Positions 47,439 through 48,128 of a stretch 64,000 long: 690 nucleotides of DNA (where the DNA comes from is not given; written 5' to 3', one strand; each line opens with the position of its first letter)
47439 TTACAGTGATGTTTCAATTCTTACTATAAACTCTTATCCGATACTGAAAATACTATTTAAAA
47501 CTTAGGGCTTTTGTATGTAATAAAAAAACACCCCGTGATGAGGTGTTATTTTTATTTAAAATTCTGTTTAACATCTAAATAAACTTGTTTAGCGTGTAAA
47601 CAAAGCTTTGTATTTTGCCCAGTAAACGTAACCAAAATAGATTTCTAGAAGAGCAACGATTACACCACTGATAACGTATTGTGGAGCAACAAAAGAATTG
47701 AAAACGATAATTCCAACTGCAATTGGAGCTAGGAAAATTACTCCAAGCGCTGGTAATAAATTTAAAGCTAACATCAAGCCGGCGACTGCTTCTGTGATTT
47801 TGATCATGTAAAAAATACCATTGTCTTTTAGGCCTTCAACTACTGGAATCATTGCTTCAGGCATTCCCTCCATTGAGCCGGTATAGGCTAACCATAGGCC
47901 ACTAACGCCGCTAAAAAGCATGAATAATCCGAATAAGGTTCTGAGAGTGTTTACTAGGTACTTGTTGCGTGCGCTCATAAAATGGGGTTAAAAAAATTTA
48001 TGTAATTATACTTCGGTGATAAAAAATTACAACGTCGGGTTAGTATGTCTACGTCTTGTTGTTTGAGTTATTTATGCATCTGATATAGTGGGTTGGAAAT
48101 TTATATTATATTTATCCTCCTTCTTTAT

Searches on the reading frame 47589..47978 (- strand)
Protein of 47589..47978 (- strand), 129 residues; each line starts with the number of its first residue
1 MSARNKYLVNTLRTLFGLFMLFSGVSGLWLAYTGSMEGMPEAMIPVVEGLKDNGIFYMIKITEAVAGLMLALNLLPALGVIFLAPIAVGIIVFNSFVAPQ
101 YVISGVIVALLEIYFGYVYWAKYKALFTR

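Call 13: search_protein_families(library=pfam, proteins=[window:47589-47978:-], max_evalue=0.01)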
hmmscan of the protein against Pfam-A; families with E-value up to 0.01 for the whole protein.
window:47589-47978:- (129 aa): 1 family
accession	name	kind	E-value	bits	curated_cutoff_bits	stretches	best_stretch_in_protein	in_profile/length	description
PF07681.17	DoxX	-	0.00039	21.4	23.6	1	11-93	4-82/85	DoxX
